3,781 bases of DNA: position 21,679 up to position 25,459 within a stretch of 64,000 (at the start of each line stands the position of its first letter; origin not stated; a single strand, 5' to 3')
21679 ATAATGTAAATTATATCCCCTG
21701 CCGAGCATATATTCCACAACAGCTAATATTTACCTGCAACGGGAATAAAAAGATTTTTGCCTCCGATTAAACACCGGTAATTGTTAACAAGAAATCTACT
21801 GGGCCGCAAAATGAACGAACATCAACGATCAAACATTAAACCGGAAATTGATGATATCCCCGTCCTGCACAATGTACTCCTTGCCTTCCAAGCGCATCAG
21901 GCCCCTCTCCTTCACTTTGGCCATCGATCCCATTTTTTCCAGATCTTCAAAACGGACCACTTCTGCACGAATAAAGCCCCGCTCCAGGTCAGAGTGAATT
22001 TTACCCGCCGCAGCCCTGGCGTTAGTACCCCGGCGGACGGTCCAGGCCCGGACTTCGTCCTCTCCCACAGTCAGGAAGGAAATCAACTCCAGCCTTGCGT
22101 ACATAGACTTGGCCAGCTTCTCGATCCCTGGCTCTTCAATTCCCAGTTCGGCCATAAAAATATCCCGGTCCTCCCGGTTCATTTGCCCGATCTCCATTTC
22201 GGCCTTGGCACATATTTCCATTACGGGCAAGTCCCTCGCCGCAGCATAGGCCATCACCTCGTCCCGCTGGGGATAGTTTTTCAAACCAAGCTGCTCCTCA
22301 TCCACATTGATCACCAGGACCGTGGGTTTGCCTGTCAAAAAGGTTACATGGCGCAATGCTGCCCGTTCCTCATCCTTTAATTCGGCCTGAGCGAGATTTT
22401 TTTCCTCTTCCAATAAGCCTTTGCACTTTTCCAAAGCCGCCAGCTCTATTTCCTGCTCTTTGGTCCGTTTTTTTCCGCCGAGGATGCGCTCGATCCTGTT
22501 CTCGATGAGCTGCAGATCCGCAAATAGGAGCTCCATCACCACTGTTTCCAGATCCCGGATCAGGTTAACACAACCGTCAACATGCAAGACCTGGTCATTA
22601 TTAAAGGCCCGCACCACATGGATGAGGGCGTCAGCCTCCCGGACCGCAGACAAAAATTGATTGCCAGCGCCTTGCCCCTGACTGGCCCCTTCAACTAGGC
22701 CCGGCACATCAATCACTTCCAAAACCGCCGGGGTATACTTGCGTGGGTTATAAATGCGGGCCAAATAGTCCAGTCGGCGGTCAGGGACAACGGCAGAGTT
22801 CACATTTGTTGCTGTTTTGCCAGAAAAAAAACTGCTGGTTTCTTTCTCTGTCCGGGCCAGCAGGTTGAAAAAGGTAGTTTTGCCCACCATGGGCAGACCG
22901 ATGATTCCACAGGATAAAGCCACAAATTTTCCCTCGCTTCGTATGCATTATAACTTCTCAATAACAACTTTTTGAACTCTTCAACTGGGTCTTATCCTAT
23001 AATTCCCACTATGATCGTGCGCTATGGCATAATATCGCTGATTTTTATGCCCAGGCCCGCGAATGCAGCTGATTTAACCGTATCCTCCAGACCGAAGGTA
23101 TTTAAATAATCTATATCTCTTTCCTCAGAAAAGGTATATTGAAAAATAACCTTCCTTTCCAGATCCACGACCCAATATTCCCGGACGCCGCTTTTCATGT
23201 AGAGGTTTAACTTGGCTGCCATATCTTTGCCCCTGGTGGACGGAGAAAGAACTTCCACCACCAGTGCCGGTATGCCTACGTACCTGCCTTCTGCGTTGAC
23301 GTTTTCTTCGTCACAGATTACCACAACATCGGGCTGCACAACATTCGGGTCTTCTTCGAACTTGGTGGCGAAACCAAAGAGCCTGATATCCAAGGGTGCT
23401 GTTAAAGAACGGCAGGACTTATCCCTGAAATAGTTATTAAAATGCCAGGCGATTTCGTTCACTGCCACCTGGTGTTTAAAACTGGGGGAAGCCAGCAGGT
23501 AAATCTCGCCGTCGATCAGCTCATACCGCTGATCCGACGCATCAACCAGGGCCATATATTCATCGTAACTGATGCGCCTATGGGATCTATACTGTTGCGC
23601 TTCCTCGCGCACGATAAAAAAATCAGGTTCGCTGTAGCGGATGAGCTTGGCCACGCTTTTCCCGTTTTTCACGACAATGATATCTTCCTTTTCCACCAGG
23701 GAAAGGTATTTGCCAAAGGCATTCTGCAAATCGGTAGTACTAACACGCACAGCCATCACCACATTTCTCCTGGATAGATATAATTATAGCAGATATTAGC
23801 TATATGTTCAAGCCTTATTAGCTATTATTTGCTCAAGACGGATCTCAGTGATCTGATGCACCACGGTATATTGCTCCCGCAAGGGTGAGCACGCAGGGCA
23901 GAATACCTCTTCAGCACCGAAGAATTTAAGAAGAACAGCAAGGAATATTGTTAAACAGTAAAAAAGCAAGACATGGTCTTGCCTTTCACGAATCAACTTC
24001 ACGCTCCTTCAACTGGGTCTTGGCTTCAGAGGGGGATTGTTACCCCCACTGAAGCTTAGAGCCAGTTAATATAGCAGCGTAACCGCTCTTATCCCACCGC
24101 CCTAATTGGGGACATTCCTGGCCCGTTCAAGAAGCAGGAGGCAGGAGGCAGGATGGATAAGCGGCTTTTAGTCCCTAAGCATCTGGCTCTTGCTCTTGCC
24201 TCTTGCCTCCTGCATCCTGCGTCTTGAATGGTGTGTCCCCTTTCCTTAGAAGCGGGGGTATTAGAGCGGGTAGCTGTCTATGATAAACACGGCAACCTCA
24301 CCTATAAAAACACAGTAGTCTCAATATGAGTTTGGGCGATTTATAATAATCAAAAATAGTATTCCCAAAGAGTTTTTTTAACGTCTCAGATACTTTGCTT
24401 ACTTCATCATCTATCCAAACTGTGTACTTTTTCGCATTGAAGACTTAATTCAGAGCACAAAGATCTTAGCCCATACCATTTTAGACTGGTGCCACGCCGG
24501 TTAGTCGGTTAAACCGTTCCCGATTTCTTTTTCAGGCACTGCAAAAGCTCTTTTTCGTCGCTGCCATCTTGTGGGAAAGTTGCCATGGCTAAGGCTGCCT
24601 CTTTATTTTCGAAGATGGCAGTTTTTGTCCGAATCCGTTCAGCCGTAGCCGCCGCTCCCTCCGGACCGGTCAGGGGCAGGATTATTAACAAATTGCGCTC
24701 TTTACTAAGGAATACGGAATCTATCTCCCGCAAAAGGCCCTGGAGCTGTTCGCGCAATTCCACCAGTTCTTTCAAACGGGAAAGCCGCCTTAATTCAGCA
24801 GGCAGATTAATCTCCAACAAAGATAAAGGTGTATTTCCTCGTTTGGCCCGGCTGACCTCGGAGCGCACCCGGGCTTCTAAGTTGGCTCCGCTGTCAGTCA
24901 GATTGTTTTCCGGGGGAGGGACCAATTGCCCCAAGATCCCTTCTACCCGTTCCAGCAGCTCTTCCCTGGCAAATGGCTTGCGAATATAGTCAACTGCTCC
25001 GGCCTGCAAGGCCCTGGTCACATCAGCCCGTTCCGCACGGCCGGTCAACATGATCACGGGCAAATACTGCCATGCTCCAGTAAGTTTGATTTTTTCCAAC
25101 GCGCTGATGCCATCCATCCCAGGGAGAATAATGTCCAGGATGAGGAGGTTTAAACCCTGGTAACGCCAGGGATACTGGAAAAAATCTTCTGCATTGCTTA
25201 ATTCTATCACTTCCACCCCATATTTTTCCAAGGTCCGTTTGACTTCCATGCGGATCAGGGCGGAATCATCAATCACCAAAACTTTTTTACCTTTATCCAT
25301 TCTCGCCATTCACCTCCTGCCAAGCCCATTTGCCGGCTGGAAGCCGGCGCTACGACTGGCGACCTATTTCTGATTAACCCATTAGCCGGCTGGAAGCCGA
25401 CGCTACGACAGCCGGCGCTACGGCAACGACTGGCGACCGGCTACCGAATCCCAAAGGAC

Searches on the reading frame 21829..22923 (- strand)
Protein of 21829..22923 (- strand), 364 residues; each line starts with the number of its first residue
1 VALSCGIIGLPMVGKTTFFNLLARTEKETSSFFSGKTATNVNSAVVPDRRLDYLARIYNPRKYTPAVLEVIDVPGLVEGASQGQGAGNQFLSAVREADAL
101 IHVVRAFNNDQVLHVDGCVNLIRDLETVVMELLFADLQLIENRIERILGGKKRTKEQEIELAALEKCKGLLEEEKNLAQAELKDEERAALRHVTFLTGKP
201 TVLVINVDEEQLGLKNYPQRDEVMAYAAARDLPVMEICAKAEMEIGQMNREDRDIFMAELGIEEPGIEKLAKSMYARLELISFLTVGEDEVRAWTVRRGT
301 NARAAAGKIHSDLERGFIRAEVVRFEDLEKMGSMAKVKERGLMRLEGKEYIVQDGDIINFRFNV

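Call 79: search_protein_families(library=pfam, proteins=[window:21829-22923:-], max_evalue=0.00001)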
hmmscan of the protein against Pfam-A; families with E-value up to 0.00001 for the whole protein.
window:21829-22923:- (364 aa): 2 families
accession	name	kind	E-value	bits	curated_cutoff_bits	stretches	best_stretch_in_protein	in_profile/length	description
PF06071.19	YchF-GTPase_C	-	1.3e-38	131.4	27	1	280-363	1-84/84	Protein of unknown function (DUF933)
PF01926.29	MMR_HSR1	-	1.6e-13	51.2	21.9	1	5-112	2-89/113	50S ribosome-binding GTPase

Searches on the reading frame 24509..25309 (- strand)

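Call 79: search_protein_families(library=pfam, proteins=[window:24509-25309:-], max_evalue=0.00001)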
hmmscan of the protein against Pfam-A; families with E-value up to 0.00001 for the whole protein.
window:24509-25309:- (266 aa): 1 family
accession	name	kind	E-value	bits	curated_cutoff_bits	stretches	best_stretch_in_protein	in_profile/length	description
PF00072.30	Response_reg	-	2.2e-26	92.6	30.2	1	10-123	1-111/111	Response regulator receiver domain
